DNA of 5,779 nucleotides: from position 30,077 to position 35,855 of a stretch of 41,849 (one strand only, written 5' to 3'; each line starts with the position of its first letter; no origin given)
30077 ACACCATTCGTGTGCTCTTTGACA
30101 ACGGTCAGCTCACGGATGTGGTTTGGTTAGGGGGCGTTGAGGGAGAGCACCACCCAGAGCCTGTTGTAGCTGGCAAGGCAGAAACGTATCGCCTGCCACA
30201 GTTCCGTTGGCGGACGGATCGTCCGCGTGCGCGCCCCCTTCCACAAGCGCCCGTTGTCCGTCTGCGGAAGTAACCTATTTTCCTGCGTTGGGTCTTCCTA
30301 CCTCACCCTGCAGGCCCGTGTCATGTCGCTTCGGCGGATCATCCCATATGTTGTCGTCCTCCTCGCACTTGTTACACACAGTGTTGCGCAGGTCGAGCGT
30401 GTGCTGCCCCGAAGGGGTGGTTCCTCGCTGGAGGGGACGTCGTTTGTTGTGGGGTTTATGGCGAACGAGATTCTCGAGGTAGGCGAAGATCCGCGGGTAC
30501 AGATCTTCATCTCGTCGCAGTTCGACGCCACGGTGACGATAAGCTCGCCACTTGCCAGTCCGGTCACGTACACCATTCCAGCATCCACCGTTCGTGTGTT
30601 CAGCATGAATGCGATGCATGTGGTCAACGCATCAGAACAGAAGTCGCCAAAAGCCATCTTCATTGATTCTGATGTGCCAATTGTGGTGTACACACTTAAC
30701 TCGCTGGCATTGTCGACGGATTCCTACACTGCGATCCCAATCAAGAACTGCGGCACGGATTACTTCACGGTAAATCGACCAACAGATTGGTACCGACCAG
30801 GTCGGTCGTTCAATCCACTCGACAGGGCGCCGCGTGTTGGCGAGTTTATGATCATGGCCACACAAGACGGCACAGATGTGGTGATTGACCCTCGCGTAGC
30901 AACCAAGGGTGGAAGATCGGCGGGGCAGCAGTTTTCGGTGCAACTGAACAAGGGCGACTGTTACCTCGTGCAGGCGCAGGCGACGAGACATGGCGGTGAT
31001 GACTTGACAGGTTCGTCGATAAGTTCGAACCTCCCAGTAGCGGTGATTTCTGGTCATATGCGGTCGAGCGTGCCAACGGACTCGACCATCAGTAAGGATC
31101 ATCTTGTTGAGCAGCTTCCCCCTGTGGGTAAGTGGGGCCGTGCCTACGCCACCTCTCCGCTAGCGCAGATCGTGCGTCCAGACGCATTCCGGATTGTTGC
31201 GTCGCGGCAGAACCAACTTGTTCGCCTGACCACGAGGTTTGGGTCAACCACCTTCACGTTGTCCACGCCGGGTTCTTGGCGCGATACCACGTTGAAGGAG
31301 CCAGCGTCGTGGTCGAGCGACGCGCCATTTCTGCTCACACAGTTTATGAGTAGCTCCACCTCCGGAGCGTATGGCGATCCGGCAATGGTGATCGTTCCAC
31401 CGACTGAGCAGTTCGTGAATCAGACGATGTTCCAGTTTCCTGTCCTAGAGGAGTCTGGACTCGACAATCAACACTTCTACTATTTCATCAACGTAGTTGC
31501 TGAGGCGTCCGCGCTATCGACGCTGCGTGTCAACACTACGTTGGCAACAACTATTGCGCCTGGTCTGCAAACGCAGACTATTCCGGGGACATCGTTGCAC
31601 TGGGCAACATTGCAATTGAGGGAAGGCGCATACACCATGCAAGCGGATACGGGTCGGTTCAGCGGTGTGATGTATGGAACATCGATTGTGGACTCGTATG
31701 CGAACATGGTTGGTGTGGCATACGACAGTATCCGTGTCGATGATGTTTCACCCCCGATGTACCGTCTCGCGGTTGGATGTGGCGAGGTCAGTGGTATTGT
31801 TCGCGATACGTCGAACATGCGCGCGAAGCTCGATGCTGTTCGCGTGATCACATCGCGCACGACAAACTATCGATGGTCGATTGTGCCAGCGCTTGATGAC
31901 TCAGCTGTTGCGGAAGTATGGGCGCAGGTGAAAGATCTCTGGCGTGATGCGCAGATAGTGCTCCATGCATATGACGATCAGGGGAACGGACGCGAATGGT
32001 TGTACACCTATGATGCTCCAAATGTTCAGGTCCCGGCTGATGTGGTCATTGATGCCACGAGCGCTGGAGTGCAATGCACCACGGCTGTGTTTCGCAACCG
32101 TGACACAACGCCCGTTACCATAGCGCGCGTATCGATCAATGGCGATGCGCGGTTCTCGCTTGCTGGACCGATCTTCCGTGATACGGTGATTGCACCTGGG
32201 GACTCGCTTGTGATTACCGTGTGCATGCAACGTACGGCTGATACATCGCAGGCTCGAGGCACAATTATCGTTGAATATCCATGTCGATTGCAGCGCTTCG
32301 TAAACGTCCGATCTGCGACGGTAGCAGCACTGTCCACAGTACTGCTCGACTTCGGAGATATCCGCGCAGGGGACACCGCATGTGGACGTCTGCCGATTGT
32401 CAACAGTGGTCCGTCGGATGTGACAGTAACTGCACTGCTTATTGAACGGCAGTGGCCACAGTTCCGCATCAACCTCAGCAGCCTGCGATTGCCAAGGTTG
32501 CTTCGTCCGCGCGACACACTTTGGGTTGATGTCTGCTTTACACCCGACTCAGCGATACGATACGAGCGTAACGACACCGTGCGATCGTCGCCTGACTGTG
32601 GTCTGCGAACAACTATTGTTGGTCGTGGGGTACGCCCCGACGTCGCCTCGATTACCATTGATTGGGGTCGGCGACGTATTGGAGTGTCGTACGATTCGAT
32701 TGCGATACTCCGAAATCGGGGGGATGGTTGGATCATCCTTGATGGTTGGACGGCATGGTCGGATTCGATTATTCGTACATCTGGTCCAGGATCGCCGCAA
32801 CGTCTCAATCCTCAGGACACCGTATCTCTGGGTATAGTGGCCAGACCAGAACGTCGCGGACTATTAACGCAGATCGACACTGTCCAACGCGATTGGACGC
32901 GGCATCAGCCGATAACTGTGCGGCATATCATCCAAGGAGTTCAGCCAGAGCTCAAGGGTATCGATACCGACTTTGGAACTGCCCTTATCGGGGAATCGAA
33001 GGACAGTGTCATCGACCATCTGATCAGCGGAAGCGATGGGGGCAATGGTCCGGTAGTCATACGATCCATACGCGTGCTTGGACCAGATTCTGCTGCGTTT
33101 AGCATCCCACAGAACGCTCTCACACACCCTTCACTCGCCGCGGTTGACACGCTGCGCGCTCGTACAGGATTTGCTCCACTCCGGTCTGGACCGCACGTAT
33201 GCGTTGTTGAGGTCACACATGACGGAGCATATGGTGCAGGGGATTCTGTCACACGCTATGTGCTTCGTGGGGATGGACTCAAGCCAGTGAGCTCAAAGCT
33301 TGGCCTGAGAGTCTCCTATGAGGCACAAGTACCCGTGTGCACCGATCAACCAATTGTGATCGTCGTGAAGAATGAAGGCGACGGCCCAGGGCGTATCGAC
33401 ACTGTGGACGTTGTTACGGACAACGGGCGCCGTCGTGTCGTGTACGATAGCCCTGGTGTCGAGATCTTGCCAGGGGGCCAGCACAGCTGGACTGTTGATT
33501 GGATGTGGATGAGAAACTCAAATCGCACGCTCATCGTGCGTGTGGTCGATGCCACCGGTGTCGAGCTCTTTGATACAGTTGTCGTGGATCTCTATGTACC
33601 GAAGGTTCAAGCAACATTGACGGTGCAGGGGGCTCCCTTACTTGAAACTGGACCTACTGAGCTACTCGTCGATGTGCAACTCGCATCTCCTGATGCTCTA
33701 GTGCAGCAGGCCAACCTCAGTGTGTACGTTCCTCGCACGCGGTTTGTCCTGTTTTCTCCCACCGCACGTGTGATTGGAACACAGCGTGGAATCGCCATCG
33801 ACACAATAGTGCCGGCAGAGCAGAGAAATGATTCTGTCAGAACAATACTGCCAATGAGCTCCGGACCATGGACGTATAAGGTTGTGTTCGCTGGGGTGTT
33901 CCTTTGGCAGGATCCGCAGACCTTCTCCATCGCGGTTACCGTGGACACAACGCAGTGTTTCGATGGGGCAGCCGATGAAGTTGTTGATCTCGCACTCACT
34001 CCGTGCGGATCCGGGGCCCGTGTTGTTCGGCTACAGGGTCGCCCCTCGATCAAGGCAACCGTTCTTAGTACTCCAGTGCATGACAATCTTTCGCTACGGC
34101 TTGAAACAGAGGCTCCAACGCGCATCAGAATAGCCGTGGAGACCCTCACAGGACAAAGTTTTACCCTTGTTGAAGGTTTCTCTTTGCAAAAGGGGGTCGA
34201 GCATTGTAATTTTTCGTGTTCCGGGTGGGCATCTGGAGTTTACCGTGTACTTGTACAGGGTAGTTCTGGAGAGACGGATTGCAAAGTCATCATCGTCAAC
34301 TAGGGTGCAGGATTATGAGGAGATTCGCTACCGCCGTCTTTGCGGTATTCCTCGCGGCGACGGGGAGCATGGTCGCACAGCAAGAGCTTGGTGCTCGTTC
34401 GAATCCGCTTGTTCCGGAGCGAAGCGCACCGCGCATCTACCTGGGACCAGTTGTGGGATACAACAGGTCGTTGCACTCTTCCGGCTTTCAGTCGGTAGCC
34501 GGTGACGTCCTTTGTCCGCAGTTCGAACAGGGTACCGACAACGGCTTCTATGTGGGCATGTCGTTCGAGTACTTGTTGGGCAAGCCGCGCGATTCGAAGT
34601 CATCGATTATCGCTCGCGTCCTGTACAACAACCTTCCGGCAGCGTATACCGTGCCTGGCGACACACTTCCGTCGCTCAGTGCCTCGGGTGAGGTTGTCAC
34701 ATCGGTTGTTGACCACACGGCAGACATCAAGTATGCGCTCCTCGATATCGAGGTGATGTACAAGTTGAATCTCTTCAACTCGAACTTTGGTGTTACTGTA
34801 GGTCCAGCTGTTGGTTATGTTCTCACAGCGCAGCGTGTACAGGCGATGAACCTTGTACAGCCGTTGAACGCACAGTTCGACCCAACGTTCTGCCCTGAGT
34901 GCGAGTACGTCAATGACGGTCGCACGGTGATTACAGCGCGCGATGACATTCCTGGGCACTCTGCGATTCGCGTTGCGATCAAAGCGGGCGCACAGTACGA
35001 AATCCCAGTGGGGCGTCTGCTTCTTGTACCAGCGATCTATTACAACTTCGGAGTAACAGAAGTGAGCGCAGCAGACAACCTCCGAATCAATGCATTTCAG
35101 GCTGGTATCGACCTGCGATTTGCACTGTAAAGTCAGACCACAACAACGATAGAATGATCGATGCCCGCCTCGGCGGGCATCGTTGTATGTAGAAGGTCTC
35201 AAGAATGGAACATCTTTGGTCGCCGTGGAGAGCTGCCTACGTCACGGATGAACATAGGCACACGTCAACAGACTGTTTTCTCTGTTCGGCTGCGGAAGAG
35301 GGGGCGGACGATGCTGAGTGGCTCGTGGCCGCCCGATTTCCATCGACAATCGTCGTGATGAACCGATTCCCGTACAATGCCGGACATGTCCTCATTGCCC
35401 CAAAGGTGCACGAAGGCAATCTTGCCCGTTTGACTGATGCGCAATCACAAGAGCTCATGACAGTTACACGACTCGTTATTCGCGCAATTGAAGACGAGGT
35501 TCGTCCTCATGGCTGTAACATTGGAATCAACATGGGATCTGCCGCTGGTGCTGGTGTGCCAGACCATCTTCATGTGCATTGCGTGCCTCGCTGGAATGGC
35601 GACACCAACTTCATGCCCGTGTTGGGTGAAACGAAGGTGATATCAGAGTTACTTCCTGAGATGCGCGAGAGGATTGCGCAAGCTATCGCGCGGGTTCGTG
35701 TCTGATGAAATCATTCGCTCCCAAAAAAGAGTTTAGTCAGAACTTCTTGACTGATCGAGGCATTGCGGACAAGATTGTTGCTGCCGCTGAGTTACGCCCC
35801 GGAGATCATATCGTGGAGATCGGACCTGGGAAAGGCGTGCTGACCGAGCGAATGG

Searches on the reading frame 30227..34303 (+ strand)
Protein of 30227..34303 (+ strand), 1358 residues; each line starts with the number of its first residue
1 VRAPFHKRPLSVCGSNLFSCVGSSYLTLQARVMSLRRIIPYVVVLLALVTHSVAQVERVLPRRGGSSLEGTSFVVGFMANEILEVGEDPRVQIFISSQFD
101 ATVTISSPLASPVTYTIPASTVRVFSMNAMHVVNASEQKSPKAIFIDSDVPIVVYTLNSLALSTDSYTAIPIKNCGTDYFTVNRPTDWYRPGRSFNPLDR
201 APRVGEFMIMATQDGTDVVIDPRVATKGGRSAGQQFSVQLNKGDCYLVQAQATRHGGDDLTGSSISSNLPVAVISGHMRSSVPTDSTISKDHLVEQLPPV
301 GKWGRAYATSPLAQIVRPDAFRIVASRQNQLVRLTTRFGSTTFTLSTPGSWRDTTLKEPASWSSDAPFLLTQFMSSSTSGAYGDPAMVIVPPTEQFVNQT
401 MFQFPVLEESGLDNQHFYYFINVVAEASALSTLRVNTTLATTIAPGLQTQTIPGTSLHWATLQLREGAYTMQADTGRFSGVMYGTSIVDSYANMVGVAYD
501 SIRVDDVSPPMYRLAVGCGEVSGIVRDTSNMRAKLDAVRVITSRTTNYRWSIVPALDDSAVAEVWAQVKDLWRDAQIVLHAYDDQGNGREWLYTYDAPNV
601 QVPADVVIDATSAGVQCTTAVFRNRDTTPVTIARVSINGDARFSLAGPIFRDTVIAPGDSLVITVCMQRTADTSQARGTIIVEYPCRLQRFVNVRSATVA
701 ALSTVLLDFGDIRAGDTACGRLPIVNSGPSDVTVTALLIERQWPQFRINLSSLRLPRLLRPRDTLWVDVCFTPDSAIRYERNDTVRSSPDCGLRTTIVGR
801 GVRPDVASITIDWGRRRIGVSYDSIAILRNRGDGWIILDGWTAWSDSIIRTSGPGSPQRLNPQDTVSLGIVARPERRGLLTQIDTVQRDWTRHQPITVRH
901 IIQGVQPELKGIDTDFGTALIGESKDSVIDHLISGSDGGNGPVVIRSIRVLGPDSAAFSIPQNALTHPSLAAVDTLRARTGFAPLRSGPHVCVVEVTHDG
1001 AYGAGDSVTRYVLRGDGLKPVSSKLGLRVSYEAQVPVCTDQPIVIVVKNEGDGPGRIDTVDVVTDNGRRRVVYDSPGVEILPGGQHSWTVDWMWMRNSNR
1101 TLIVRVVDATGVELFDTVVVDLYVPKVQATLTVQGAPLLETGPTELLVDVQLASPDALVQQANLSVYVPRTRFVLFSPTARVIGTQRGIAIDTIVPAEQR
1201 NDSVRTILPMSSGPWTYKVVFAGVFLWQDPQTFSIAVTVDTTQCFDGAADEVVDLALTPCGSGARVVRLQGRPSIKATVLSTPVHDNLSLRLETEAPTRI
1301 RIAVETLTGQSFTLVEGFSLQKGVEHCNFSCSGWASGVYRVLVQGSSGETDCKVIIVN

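Call 6: search_protein_families(library=pfam, proteins=[window:30227-34303:+], max_evalue=0.01)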
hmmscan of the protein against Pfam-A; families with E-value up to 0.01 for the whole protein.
window:30227-34303:+ (1358 aa): 2 families
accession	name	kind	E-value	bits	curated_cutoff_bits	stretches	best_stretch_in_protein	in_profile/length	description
PF17517.7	IgGFc_binding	-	3.5e-54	184.5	25.6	1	165-484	1-297/297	IgGFc binding protein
PF22544.2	HYDIN_VesB_CFA65-like_Ig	-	0.0063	17.2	25.5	0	705-775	8-74/100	HYDIN/CFA65/VesB-like, Ig-like domain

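Call 7: search_protein_families(library=ncbifam, proteins=[window:30227-34303:+], max_evalue=0.01)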
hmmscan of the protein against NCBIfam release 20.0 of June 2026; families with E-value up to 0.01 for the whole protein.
window:30227-34303:+ (1358 aa): 1 family
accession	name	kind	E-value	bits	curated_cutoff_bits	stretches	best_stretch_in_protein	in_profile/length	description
NF012200.0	choice_anch_D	domain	4.6e-11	43.2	45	0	700-776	17-92/108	choice-of-anchor D domain-containing protein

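Call 65: search_protein_families(library=ncbifam, proteins=[window:30323-34303:+], max_evalue=1)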
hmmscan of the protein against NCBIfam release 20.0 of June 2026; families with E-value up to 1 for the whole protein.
window:30323-34303:+ (1326 aa): 2 families
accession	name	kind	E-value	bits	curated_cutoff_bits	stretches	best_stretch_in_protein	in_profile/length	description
NF012200.0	choice_anch_D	domain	3.9e-11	43.4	45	1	668-744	17-92/108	choice-of-anchor D domain-containing protein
NF052323.1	T9SSA_dep_M6i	equivalog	0.015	13.2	600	1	1251-1323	964-1037/1043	T9SS-dependent M6-like inactivated metalloprotease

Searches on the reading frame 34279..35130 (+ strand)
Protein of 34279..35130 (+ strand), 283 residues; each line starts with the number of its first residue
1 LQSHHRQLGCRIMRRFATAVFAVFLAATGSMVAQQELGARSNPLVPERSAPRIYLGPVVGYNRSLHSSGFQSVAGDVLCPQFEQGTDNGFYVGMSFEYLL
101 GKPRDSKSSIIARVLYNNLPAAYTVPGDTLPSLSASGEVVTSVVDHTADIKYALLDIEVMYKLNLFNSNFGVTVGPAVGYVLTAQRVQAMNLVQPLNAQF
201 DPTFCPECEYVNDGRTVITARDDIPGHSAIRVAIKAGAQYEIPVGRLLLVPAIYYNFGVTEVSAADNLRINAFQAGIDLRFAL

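Call 6: search_protein_families(library=pfam, proteins=[window:34279-35130:+], max_evalue=0.01)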
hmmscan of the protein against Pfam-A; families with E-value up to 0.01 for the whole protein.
window:34279-35130:+ (283 aa): 1 family
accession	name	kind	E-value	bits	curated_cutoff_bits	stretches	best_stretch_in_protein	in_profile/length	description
PF13505.12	OMP_b-brl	-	0.0042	17.7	28.7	0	127-281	75-175/175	Outer membrane protein beta-barrel domain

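Call 7: search_protein_families(library=ncbifam, proteins=[window:34279-35130:+], max_evalue=0.01)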
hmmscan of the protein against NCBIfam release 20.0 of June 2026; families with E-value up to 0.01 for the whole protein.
window:34279-35130:+ (283 aa): 0 families

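Call 65: search_protein_families(library=ncbifam, proteins=[window:34315-35130:+], max_evalue=1)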
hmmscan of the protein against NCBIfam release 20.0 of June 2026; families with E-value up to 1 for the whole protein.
window:34315-35130:+ (271 aa): 0 families

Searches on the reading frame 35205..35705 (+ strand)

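Call 6: search_protein_families(library=pfam, proteins=[window:35205-35705:+], max_evalue=0.01)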
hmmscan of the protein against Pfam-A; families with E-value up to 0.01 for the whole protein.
window:35205-35705:+ (166 aa): 3 families
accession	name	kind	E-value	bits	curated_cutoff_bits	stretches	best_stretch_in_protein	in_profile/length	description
PF01230.28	HIT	-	2.6e-14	54.1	21.5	1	44-129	11-95/98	HIT domain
PF11969.13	DcpS_C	-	0.00084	20.2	24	1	47-127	22-100/114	Scavenger mRNA decapping enzyme C-term binding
PF16269.10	DUF4922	-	0.0014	19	23.6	1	16-125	52-143/146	Domain of unknown function (DUF4922)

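Call 7: search_protein_families(library=ncbifam, proteins=[window:35205-35705:+], max_evalue=0.01)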
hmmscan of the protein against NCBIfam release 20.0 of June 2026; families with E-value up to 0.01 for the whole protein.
window:35205-35705:+ (166 aa): 2 families
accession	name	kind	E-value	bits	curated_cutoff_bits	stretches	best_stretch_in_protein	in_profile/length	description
NF052622.1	ATPAdlTfActino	equivalog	3.8e-43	147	290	1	2-161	13-174/176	ATP adenylyltransferase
NF045834.1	M_plasma_HinT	exception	5.9e-10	39.9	130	1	48-128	21-100/102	histidine triad protein HinT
